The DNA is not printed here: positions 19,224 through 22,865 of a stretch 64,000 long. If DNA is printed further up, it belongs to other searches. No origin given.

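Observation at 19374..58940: About 40-kb co-directional polysaccharide supercluster with two complete, diverged Wza-Wzz-Wzx-Wzy sets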

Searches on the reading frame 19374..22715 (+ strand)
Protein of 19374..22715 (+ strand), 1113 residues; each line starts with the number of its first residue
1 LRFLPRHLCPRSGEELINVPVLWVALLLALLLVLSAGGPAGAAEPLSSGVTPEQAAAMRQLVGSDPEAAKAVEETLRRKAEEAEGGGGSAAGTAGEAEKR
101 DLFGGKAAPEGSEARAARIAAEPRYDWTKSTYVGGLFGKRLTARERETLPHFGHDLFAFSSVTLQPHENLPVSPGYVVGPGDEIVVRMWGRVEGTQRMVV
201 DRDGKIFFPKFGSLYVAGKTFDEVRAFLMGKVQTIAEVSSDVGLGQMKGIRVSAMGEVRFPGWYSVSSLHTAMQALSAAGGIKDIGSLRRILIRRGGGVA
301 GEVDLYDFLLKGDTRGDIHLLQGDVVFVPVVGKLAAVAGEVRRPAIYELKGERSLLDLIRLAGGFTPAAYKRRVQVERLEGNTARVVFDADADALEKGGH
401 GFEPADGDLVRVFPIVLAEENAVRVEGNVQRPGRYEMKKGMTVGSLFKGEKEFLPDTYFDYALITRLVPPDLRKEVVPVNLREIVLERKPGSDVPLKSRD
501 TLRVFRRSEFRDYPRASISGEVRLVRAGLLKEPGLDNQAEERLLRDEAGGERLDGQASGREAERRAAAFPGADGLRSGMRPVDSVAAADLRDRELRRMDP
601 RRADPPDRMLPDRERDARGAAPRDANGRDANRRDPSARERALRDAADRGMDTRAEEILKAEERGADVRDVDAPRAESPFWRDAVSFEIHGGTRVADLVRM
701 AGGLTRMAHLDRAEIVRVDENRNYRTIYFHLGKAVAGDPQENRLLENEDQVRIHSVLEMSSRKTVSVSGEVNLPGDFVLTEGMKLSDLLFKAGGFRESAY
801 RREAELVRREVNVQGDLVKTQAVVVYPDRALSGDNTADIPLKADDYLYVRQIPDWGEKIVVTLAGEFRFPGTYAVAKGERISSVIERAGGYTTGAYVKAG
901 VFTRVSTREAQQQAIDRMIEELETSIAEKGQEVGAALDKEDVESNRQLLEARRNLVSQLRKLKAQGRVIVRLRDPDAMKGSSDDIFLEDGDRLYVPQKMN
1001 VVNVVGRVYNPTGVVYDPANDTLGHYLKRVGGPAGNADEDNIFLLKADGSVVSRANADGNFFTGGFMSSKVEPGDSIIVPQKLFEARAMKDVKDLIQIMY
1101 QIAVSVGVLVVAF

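Call 6: search_protein_families(library=pfam, proteins=[window:19374-22715:+], max_evalue=0.01)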
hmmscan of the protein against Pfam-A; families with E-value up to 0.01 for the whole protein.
window:19374-22715:+ (1113 aa): 3 families
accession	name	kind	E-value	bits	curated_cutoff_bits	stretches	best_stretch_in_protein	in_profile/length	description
PF10531.15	SLBB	-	1.8e-49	165.8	27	7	336-383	3-51/55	SLBB domain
PF22461.2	SLBB_2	-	9.1e-32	109.4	27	3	763-849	1-79/79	SLBB domain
PF02563.21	Poly_export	-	1.1e-16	61.2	28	1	172-234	3-65/77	Polysaccharide biosynthesis/export protein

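Call 13: search_protein_families(library=ncbifam, proteins=[window:19374-22715:+], max_evalue=0.01)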
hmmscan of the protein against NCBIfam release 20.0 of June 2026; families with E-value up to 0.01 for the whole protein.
window:19374-22715:+ (1113 aa): 6 families
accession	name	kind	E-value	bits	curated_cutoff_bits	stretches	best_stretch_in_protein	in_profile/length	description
TIGR03027.2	pepcterm_export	equivalog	7.1e-36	123.4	180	2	176-329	3-165/169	XrtA/PEP-CTERM system exopolysaccharide export protein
TIGR03028.1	EpsE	equivalog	2.1e-33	115.6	262.65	3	176-384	2-214/239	polysaccharide export protein EpsE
NF011658.0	PRK15078.1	subfamily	8.3e-22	77.5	333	1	199-349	119-271/380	polysaccharide export protein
NF041843.1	EpsY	equivalog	2.3e-21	76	320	2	174-328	51-210/211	exopolysaccharide export protein EpsY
NF045978.1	ComEA_MAG0490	equivalog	1.4e-08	34.6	98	0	759-793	37-71/162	MAG0490 family ComEA-like DNA-binding protein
TIGR01959.1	nuoF_fam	equivalog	3.5e-06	25.7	558.65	0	856-936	233-312/410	NADH-quinone oxidoreductase subunit NuoF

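Call 17: find_related_loci(query=window:19374-22715:+, collection=metagenome_contigs, flank=10000)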
Query window:19374-22715:+ (1113 aa) in metagenome_contigs; peptide patterns used: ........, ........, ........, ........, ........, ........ (x = any residue, [..] = any of these).
161 stretches matched a pattern; 90 encode a relative of the query (tblastn E <= 1e-3); the best 80 are kept; 80 distinct loci.
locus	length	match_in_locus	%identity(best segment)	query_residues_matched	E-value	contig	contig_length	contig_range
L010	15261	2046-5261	71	1-1113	0e+0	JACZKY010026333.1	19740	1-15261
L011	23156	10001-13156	65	9-1113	0e+0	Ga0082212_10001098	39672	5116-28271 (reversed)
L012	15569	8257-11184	68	46-1113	0e+0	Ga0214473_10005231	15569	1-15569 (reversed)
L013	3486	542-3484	65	8-1048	0e+0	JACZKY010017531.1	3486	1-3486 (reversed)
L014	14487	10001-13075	56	26-1113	0e+0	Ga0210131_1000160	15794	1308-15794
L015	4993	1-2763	58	130-1113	0e+0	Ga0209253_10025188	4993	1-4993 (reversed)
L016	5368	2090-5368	56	16-1085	0e+0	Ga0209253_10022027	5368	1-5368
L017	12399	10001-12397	59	34-950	0e+0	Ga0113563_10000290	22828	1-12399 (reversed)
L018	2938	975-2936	59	11-896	0e+0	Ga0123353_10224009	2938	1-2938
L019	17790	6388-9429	67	41-1113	0e+0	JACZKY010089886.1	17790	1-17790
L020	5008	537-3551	47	6-1113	0e+0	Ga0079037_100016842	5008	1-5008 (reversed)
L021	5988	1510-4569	48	16-1113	0e+0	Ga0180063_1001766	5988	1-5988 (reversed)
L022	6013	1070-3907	67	40-1113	0e+0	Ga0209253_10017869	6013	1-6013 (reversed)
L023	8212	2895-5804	48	18-1113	0e+0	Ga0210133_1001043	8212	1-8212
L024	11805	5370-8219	49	41-1113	0e+0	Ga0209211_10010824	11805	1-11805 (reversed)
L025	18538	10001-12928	47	37-1113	0e+0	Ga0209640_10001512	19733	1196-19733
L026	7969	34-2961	47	37-1113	0e+0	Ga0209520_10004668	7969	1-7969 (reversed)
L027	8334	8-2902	47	46-1113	0e+0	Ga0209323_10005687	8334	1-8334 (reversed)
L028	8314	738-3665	47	37-1113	0e+0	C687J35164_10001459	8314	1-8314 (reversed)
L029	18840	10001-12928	47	37-1113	0e+0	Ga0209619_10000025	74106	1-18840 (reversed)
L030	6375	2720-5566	48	46-1113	0e+0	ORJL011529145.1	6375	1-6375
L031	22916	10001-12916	47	37-1113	0e+0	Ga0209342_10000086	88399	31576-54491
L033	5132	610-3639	65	38-1113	0e+0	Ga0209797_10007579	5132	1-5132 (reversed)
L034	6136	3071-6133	65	16-1113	0e+0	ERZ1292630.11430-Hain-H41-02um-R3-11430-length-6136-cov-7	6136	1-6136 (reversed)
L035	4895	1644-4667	61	41-1113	0e+0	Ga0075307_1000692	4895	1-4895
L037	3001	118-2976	64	2-1113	0e+0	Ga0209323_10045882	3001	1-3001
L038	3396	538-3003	63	42-1113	0e+0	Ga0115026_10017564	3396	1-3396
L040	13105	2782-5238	62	46-1113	0e+0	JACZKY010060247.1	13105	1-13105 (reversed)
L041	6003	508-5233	61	46-1113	0e+0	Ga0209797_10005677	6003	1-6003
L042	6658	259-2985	62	49-1113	0e+0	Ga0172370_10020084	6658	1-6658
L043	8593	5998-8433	62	43-1113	6e-180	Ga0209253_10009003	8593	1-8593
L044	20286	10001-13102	63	18-1113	6e-178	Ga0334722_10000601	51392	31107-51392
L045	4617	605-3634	60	43-1113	0e+0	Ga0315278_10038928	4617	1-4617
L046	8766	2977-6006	60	43-1113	2e-176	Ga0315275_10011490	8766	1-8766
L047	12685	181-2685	69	123-1113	4e-174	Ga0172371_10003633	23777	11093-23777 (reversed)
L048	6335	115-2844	64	49-1113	5e-174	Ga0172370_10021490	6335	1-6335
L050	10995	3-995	81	276-1113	1e-165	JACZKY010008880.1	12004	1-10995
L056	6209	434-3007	49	28-1113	9e-142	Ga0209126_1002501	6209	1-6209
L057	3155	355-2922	48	21-1113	2e-146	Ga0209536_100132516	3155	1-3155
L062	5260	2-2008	57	195-1113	3e-109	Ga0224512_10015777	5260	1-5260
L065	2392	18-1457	41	223-1113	1e-101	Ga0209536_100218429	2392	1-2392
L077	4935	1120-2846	57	27-1113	2e-65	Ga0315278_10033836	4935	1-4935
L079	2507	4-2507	58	125-1113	4e-54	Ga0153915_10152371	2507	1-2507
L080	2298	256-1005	71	107-1113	8e-54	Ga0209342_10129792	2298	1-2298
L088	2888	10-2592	43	168-1113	5e-43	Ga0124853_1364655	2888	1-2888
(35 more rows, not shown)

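Call 21: find_homologous_proteins(query=window:19374-22715:+, max_evalue=1e-20)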
Query window:19374-22715:+ (1113 aa): 3823 proteins with E <= 1e-20 among 8000 candidates; the best 120 are listed.
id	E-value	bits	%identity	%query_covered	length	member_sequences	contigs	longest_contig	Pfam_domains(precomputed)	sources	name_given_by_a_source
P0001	0.0e+0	2453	100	100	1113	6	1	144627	PF10531.16,PF02563.22,PF22461.3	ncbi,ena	-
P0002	0.0e+0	2024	84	100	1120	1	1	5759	PF10531.16,PF02563.22,PF22461.3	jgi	-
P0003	0.0e+0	1847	76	100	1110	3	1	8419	PF10531.16,PF02563.22,PF22461.3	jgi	-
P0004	0.0e+0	1692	71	100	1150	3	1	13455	PF10531.16,PF02563.22,PF22461.3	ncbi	-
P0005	0.0e+0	1640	72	96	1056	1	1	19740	PF10531.16,PF02563.22,PF22461.3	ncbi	-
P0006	0.0e+0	1524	67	96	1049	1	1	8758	PF10531.16,PF02563.22,PF22461.3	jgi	jgi:protein involved in polysaccharide export with SLBB domain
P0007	0.0e+0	1516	66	97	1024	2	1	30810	PF10531.16,PF02563.22,PF22461.3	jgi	-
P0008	0.0e+0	1513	65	99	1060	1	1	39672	PF10531.16,PF02563.22,PF22461.3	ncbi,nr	ncbi:MAG: SLBB domain-containing protein [Syntrophorhabdaceae bacterium]|nr:SLBB domain-containing p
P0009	0.0e+0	1510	66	99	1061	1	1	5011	PF10531.16,PF02563.22,PF22461.3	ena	-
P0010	0.0e+0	1496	67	96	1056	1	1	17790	PF10531.16,PF02563.22,PF22461.3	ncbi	-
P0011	0.0e+0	1478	66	97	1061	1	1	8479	PF10531.16,PF02563.22,PF22461.3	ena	-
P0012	0.0e+0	1423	63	98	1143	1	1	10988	PF10531.16,PF02563.22,PF22461.3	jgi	jgi:protein involved in polysaccharide export with SLBB domain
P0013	0.0e+0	1390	61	96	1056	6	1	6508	PF10531.16,PF02563.22,PF22461.3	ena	-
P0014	0.0e+0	1382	67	45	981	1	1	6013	PF10531.16,PF02563.22,PF22461.3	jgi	-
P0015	0.0e+0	1360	64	44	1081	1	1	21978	PF10531.16,PF02563.22,PF22461.3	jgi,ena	-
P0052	0.0e+0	1253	59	47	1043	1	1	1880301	PF10531.16,PF02563.22,PF22461.3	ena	-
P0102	0.0e+0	1159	64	39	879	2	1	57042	PF10531.16,PF02563.22,PF22461.3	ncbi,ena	-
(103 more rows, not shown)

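Call 22: find_encoding_contigs(protein=P0001, flank=2000, max_places=3)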
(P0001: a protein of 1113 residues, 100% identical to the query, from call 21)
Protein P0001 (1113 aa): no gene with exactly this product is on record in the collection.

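Call 23: find_encoding_contigs(protein=P0102, flank=10000, max_places=3)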
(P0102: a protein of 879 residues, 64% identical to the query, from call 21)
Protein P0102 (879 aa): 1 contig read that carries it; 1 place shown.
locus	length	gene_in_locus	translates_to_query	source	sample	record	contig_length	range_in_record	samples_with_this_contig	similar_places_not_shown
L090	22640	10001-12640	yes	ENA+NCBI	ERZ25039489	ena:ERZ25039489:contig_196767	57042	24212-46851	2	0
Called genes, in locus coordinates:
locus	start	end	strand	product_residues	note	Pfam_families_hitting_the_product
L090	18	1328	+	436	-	PF16980:CitMHS_2, PF03600:CitMHS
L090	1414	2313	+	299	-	PF00753:Lactamase_B (faint)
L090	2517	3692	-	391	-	PF01546:Peptidase_M20, PF07687:M20_dimer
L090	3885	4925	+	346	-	PF01370:Epimerase, PF04321:RmlD_sub_bind (weak), PF16363:GDP_Man_Dehyd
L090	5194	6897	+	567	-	PF01370:Epimerase, PF16363:GDP_Man_Dehyd, PF02719:Polysacc_synt_2 (faint), PF01073:3Beta_HSD, PF01370:Epimerase, PF04321:RmlD_sub_bind (weak), PF07993:NAD_binding_4 (faint), PF16363:GDP_Man_Dehyd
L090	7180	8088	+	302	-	PF00656:Peptidase_C14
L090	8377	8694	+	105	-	PF18882:DUF5647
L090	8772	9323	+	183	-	PF02357:NusG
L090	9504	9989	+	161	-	-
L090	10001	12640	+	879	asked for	PF02563:Poly_export, PF10531:SLBB (weak), PF22461:SLBB_2 (weak), PF10531:SLBB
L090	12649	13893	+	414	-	PF14052:Caps_assemb_Wzi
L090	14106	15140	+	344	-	PF02706:Wzz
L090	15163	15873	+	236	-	-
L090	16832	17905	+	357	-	-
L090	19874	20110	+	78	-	-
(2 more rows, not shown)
